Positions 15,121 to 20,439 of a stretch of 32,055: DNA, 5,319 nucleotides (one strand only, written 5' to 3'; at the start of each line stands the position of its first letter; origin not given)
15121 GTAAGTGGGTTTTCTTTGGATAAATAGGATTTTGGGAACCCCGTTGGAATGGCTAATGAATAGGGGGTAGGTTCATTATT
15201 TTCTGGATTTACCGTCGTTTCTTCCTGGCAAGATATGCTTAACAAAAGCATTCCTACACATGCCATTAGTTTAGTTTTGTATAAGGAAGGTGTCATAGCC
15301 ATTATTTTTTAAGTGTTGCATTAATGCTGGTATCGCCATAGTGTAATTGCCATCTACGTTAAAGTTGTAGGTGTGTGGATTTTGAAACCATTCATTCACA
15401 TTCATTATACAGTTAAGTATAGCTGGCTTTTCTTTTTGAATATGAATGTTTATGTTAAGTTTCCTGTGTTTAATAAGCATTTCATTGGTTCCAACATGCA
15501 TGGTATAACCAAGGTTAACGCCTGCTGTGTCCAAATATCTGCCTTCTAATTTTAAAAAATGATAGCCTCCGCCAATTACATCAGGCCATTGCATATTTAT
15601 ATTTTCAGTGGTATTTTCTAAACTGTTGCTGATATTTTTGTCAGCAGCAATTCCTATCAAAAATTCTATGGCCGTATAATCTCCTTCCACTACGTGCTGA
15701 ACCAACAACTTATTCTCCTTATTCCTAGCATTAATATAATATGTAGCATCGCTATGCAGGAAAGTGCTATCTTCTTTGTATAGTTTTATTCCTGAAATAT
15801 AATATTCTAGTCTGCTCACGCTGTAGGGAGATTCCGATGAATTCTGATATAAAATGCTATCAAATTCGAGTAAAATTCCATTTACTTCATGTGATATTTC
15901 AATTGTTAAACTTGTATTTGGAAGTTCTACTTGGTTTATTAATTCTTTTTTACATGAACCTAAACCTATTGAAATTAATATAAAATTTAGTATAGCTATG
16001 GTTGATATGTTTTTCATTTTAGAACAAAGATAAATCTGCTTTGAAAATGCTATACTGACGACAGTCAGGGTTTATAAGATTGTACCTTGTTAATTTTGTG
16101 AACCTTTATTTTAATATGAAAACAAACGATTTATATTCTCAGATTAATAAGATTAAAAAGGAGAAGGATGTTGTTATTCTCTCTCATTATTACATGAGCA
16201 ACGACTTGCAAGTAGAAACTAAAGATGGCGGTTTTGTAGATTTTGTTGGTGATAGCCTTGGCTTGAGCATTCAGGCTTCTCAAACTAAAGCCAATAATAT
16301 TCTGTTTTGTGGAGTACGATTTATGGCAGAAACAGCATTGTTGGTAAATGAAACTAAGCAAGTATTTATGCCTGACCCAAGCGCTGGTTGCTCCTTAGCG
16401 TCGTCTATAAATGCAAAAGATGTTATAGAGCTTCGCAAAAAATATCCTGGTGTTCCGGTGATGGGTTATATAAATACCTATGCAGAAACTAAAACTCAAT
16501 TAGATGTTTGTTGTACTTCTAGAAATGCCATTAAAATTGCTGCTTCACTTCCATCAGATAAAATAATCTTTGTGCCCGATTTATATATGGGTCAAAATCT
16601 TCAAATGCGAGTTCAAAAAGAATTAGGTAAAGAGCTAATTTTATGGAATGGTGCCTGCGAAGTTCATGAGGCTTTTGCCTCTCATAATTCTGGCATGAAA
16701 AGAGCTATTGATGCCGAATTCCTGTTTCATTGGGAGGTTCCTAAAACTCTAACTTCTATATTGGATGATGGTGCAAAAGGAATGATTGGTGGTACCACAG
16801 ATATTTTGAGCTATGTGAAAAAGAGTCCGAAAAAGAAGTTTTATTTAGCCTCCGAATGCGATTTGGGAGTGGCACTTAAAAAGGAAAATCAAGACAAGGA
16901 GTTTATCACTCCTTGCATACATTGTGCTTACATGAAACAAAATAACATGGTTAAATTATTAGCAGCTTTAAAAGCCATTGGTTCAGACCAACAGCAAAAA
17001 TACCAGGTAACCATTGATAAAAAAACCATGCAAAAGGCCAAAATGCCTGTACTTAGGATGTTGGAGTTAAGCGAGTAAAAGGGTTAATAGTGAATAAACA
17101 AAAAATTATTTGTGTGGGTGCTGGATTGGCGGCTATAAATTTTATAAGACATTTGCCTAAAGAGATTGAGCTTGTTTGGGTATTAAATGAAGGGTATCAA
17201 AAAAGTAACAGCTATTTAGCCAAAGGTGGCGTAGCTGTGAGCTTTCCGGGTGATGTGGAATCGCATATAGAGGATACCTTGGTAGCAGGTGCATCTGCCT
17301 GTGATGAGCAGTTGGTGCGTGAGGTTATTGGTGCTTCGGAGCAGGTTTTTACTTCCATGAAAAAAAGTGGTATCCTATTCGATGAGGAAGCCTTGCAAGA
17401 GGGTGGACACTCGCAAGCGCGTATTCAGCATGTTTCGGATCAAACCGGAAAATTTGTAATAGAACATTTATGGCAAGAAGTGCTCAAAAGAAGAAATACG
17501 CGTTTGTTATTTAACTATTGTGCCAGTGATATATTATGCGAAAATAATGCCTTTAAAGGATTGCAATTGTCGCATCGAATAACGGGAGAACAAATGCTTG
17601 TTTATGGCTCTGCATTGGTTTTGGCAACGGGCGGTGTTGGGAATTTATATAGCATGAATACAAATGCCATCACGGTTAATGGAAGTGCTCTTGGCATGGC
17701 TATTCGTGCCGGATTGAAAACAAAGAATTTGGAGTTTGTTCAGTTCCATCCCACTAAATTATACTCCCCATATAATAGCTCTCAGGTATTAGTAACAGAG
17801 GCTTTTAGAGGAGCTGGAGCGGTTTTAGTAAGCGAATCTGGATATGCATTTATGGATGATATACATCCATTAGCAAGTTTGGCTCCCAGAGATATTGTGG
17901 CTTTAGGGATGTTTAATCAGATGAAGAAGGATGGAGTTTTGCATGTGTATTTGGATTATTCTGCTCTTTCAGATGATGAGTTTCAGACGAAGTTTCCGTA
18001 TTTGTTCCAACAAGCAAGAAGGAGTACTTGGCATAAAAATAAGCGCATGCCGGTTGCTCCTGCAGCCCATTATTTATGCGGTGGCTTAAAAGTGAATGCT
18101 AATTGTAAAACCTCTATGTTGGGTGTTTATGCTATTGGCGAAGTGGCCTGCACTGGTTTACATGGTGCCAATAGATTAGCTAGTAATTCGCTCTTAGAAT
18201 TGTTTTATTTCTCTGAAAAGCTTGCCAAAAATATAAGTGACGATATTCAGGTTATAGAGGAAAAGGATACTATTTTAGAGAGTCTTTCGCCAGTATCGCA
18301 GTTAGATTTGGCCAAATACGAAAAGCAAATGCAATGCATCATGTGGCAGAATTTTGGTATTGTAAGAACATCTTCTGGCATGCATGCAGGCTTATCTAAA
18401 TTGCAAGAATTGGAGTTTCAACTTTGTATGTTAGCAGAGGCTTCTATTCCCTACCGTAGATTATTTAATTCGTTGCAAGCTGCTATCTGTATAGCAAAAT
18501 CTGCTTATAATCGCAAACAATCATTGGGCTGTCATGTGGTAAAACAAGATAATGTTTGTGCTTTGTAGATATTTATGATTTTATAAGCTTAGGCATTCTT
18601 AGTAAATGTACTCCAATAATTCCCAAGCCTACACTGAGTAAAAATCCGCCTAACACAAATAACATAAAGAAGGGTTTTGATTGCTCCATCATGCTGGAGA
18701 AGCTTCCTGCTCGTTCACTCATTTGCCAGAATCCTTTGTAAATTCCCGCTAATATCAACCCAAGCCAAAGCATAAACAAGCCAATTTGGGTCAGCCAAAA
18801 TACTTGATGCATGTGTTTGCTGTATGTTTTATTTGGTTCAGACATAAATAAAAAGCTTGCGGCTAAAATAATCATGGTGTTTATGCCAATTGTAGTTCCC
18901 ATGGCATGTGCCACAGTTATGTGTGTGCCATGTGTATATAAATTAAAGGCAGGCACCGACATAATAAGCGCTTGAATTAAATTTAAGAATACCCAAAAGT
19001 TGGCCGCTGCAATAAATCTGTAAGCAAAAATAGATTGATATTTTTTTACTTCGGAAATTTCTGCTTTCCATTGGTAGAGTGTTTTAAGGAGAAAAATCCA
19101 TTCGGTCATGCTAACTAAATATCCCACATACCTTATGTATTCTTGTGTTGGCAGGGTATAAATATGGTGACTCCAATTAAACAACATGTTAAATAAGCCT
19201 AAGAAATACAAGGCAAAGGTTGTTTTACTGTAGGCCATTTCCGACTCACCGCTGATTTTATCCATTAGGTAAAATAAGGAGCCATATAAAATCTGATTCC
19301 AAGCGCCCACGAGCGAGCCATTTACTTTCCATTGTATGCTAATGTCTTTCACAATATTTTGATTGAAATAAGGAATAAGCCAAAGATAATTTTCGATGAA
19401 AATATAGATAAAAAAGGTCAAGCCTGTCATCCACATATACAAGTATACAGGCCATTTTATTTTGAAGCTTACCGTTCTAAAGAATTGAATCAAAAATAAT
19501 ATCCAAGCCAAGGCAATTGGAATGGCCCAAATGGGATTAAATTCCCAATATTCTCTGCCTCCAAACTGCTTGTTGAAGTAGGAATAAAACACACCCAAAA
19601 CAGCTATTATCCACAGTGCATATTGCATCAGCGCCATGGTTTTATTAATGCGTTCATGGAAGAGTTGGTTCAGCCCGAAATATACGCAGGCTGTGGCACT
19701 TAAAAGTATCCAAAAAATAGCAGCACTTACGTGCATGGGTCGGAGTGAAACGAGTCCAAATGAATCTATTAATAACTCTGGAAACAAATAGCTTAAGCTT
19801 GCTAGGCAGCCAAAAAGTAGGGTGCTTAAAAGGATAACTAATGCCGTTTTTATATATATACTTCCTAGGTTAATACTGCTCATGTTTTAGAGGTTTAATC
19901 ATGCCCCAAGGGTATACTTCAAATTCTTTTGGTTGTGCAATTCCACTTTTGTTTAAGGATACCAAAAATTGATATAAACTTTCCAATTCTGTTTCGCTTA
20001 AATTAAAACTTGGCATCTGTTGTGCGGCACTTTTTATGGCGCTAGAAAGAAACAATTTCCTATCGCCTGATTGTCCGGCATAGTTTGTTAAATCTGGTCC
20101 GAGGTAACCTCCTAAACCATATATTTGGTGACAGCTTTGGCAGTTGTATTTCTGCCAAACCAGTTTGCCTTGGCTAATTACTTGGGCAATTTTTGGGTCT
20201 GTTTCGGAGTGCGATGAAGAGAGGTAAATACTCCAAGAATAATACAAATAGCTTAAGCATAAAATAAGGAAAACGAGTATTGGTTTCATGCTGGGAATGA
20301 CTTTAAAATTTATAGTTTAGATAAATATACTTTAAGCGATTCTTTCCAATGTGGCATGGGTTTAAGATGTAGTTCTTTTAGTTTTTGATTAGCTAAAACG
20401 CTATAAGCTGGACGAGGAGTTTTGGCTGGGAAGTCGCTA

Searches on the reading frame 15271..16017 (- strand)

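Call 8: search_protein_families(library=pfam, proteins=[window:15271-16017:-])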
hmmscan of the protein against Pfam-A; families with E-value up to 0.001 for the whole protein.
window:15271-16017:- (248 aa): 1 family
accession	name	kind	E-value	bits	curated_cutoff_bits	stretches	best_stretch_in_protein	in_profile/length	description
PF20243.3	MbnP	-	4.1e-27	95.8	27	1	35-214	2-179/189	MbnP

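Call 9: search_protein_families(library=ncbifam, proteins=[window:15271-16017:-])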
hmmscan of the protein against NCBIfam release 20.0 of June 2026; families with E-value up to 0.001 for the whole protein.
window:15271-16017:- (248 aa): 1 family
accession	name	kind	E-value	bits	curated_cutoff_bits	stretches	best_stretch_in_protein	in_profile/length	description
TIGR04052.2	MbnP_like_WxW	equivalog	1.4e-05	24.7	140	1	96-178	82-163/257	MbnP family copper-binding protein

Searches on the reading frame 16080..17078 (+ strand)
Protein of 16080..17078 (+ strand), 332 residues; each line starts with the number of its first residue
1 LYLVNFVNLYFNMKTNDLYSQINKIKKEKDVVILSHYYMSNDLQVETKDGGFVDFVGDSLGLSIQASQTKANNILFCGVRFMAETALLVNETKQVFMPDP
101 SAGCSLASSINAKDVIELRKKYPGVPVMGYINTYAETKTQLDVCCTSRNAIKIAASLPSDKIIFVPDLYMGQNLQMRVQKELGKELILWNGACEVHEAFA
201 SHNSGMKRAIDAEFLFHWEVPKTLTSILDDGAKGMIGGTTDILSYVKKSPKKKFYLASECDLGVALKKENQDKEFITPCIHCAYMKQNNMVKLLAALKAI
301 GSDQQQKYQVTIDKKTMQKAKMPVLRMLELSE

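Call 21: search_protein_families(library=ncbifam, proteins=[window:16080-17078:+])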
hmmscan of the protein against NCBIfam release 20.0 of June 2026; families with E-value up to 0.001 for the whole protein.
window:16080-17078:+ (332 aa): 4 families
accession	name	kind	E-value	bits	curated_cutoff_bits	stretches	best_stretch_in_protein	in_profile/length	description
NF006878.0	PRK09375.1-2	equivalog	1.3e-85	287.2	294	1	14-331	2-305/306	quinolinate synthase NadA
TIGR00550.1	nadA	equivalog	1.7e-72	244.2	262.9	1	13-331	1-309/309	quinolinate synthase NadA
NF006884.0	PRK09375.2-5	equivalog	7.9e-24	84.1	691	1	10-173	64-244/426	quinolinate synthase NadA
NF006882.0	PRK09375.2-3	equivalog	3.2e-13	49.1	561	1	29-193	72-245/447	quinolinate synthase NadA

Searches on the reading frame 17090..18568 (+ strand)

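Call 21: search_protein_families(library=ncbifam, proteins=[window:17090-18568:+])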
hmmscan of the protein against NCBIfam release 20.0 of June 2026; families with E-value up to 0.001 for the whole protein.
window:17090-18568:+ (492 aa): 28 families (the best 25 are shown)
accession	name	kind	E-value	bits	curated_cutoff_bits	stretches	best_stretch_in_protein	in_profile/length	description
TIGR00551.1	nadB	equivalog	2.4e-121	405.8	452.75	1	3-483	2-484/489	L-aspartate oxidase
NF005978.0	PRK08071.1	equivalog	1.4e-111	373.5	621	1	1-485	1-488/514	L-aspartate oxidase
NF005867.0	PRK07804.1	equivalog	5e-106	355.1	639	1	4-484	19-513/548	L-aspartate oxidase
NF005701.0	PRK07512.1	equivalog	3.4e-103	345.7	528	1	3-483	9-479/516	L-aspartate oxidase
NF005636.0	PRK07395.1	subfamily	1.6e-97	327.1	723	1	2-446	11-471/560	L-aspartate oxidase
NF006567.0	PRK09077.1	equivalog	1.8e-95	320.2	629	1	3-484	8-515/537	L-aspartate oxidase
NF004820.0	PRK06175.1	equivalog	1.2e-91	307.7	472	1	4-399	5-400/433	L-aspartate oxidase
TIGR01812.1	sdhA_frdA_Gneg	subfamily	5.7e-81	272.7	567.3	1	6-483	2-524/568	succinate dehydrogenase or fumarate reductase, flavoprotein subunit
NF004900.0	PRK06263.1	equivalog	3.3e-74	250.4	718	1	4-484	8-518/546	fumarate reductase (CoM/CoB) subunit TfrA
NF006254.0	PRK08401.1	equivalog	3.9e-71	240.1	726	1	5-447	3-423/466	L-aspartate oxidase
NF004724.0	PRK06069.1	subfamily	1.8e-65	221.2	826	1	4-483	6-533/577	succinate dehydrogenase/fumarate reductase flavoprotein subunit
NF006686.0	PRK09231.1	equivalog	8.5e-62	209.5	854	1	10-485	15-536/598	fumarate reductase (quinol) flavoprotein subunit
NF004613.0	PRK05945.1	equivalog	2.2e-59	201.5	824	1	1-483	1-531/575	succinate dehydrogenase/fumarate reductase flavoprotein subunit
TIGR01176.1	fum_red_Fp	equivalog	2.8e-58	197.9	932.7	1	9-488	12-536/580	fumarate reductase (quinol) flavoprotein subunit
TIGR01816.1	sdhA_forward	equivalog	3.6e-58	197.1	727.35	1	103-483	120-533/584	succinate dehydrogenase flavoprotein subunit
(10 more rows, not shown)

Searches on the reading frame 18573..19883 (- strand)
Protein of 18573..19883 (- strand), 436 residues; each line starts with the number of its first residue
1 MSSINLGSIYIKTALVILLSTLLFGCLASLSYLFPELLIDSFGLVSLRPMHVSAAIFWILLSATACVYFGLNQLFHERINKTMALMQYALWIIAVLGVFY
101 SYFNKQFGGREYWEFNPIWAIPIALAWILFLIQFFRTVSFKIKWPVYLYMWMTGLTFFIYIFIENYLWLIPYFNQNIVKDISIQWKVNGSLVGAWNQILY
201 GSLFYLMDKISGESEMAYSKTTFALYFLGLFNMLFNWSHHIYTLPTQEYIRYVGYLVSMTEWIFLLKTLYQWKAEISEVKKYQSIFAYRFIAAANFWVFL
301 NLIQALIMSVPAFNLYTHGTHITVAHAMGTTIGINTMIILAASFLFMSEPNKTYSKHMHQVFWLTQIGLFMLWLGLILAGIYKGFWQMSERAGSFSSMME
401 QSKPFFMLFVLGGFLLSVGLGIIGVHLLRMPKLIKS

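Call 21: search_protein_families(library=ncbifam, proteins=[window:18573-19883:-])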
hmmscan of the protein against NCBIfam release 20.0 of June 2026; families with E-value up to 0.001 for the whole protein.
window:18573-19883:- (436 aa): 1 family
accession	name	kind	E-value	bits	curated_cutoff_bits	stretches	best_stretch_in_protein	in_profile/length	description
TIGR00780.1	ccoN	equivalog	1.8e-12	46.9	583.15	1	21-425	22-452/474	cytochrome-c oxidase, cbb3-type subunit I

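Call 55: search_protein_families(library=pfam, proteins=[window:18573-19883:-], max_evalue=0.01)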
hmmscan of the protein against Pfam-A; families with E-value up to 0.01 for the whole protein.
window:18573-19883:- (436 aa): 1 family
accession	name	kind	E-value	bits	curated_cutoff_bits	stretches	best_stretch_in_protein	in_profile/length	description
PF00115.25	COX1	-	1.9e-31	109.8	34.8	1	7-415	3-436/436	Cytochrome C and Quinol oxidase polypeptide I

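Call 66: search_solved_structures(query=window:18573-19883:-, max_evalue=0.001)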
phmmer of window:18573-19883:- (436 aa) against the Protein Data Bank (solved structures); distinct sequences matched with E-value up to 0.001: 3.
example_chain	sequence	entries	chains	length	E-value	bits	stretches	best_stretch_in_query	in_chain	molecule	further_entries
4xyd_A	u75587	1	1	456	2.9e-11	46.1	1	5-413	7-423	Nitric-oxide reductase subunit B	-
3o0r_B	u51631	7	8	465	2.5e-05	26.6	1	9-420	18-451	Nitric oxide reductase subunit B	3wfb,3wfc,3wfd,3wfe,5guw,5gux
6xkw_n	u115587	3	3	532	5e-05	25.6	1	31-417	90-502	Cytochrome c oxidase, Cbb3-type, subunit I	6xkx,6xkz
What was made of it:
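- The cyc-hco pair is NorB-like (call 66).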

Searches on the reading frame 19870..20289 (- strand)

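Call 21: search_protein_families(library=ncbifam, proteins=[window:19870-20289:-])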
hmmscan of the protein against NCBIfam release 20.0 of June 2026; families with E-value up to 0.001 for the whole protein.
window:19870-20289:- (139 aa): 6 families
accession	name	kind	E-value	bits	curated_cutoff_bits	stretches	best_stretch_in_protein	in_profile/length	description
NF040971.1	cytc_ExtS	equivalog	6.4e-09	35.4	100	1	35-113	75-151/262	selenite/tellurite reduction operon c-type cytochrome lipoprotein ExtS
NF050122.1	bc1_QcrC_actin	exception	1.5e-07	31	200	1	37-102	135-201/253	cytochrome bc1 complex diheme cytochrome c subunit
TIGR02603.1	CxxCH_TIGR02603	domain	5.1e-07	29.8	68.15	1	39-97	4-60/134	putative heme-binding domain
TIGR04485.1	thiosulf_SoxX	equivalog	1.4e-05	25.7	61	1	48-111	3-77/78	sulfur oxidation c-type cytochrome SoxX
TIGR00782.1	ccoP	equivalog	0.00025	20.5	179.95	1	28-113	193-282/285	cytochrome-c oxidase, cbb3-type subunit III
NF045774.1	cytochro_C551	exception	0.00061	19.7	118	1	40-110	41-107/110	cytochrome c551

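Call 55: search_protein_families(library=pfam, proteins=[window:19870-20289:-], max_evalue=0.01)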
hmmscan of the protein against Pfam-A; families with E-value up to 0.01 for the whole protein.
window:19870-20289:- (139 aa): 3 families
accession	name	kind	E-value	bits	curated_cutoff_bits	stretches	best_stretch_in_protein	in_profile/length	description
PF13442.11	Cytochrome_CBB3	-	1.7e-07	31.9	27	1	38-109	3-68/68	Cytochrome C oxidase, cbb3-type, subunit III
PF00034.26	Cytochrom_C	-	6e-07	31.1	21.3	1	39-112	2-89/90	Cytochrome c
PF22085.1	NorB_cytochrome_c-like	-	2.4e-05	25.2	29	1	36-69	16-49/181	Nitric oxide reductase subunit B, cytochrome c-like domain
